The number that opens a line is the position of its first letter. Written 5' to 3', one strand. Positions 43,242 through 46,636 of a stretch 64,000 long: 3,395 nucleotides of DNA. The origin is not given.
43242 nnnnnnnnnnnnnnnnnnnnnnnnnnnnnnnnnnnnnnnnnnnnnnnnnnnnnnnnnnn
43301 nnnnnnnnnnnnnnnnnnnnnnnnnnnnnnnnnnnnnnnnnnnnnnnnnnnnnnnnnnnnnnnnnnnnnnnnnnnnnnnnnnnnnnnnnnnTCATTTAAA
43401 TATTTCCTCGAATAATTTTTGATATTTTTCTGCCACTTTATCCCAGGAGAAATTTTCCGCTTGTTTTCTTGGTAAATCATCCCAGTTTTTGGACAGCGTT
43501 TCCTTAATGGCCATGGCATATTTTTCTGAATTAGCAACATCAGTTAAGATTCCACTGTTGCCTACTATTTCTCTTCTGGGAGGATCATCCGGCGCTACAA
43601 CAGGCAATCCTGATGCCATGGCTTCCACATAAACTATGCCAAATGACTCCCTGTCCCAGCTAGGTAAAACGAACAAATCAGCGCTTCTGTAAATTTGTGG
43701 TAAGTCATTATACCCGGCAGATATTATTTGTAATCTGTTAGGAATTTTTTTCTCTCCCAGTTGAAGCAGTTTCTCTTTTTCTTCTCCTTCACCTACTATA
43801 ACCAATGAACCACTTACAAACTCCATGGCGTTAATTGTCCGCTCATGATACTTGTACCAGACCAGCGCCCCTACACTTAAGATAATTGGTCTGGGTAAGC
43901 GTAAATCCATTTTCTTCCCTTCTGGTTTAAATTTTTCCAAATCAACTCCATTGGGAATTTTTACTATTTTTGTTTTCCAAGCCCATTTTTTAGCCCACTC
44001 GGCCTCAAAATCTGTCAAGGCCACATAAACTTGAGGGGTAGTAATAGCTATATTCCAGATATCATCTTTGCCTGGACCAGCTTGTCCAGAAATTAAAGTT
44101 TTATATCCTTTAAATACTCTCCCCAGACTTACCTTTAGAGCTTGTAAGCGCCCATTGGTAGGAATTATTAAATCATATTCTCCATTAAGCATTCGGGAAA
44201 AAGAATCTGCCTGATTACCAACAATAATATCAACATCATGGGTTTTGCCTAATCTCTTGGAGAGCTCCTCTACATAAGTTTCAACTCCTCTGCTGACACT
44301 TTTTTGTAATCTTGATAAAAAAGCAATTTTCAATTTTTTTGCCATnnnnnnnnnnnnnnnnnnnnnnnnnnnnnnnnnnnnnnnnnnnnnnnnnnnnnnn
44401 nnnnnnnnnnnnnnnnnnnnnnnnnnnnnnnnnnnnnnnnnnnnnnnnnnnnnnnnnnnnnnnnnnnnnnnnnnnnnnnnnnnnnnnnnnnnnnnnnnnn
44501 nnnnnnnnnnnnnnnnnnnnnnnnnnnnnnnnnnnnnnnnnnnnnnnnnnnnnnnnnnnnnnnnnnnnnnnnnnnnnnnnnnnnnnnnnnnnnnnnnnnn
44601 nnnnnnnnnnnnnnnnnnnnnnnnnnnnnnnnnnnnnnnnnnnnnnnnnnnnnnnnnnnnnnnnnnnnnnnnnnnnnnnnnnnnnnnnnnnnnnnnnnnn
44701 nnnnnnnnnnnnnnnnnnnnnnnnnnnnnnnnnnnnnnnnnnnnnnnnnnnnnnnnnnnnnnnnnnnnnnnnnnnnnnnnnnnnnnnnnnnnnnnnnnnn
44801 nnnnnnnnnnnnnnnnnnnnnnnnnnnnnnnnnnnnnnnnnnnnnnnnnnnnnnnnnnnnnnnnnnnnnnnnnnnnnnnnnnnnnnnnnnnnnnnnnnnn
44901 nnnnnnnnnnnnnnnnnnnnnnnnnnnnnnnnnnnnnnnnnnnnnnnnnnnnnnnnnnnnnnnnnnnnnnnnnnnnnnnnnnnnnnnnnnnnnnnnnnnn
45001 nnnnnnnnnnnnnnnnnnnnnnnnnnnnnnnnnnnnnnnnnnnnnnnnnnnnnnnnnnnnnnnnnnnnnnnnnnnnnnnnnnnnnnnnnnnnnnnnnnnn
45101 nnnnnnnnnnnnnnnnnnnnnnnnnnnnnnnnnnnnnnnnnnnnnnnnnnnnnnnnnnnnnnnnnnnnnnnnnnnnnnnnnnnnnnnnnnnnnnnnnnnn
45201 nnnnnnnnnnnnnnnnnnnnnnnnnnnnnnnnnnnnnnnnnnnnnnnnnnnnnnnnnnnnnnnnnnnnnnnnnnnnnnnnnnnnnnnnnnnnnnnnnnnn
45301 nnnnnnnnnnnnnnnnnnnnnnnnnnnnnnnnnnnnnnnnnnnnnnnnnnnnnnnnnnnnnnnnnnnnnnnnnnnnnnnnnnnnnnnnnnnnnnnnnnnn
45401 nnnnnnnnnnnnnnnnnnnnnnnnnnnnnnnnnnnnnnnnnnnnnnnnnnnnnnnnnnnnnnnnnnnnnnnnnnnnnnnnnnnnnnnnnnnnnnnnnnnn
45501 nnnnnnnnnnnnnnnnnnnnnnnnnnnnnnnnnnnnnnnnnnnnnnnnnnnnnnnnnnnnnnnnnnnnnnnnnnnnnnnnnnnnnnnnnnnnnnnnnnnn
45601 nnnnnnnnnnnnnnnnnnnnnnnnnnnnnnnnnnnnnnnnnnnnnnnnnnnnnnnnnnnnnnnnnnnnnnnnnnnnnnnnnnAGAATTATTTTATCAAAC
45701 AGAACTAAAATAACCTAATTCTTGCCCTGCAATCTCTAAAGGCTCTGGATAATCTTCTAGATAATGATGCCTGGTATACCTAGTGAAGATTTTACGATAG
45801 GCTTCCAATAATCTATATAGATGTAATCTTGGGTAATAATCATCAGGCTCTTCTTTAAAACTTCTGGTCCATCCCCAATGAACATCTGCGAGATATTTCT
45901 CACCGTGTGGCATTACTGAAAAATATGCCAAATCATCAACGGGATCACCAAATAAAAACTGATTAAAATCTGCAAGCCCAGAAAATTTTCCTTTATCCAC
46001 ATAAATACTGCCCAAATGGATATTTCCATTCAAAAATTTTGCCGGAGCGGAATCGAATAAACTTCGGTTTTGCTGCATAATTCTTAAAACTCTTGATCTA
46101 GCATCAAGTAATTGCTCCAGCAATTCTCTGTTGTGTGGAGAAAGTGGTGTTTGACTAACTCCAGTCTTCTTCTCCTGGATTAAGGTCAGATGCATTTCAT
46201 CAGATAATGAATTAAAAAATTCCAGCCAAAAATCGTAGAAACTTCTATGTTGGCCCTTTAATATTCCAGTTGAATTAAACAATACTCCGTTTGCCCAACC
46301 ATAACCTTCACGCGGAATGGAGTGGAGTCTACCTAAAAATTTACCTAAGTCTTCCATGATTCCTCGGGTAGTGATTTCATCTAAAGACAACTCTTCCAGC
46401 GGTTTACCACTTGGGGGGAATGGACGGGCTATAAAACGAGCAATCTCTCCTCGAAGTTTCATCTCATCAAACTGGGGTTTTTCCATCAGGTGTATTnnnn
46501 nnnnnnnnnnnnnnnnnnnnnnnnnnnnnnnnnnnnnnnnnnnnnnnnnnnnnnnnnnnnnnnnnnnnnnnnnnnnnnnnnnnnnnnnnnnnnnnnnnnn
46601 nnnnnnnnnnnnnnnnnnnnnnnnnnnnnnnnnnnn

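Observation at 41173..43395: Adjacent PMT/ArnT-like GT-C and membrane-anchored GT2 synthase form a lipid-linked sugar donor/transferase pair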

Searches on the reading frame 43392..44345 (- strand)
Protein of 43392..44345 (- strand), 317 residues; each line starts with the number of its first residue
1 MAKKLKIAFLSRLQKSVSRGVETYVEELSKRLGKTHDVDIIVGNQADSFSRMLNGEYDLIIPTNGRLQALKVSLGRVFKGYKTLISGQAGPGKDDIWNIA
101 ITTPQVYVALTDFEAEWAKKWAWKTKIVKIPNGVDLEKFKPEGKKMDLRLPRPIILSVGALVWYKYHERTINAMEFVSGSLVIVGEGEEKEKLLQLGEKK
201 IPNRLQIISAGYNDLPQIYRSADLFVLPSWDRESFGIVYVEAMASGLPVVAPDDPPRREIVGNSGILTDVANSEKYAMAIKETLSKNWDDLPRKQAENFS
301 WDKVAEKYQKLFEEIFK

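Call 4: search_protein_families(library=pfam, proteins=[window:43392-44345:-], max_evalue=0.01)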
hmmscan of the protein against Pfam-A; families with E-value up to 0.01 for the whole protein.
window:43392-44345:- (317 aa): 4 families
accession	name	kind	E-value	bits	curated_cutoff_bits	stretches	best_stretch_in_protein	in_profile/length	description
PF00534.26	Glycos_transf_1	-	7.1e-28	97.7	26.4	1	148-298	11-168/172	Glycosyl transferases group 1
PF13692.12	Glyco_trans_1_4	-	9.7e-25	87.9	27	1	152-285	1-141/142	Glycosyl transferases group 1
PF13439.12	Glyco_transf_4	-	6e-07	30.1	28.5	0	20-52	3-36/170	Glycosyltransferase Family 4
PF20706.3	GT4-conflict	-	9.4e-05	22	26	1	214-252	274-311/385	Family 4 Glycosyltransferase in conflict systems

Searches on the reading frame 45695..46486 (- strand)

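Call 8: search_protein_families(library=pfam, proteins=[window:45695-46486:-], max_evalue=0.001)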
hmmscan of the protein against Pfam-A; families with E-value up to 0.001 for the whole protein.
window:45695-46486:- (263 aa): 1 family
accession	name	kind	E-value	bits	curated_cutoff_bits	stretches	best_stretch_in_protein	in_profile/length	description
PF01636.29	APH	-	1.7e-07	31.7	23.2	1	31-196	84-219/239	Phosphotransferase enzyme family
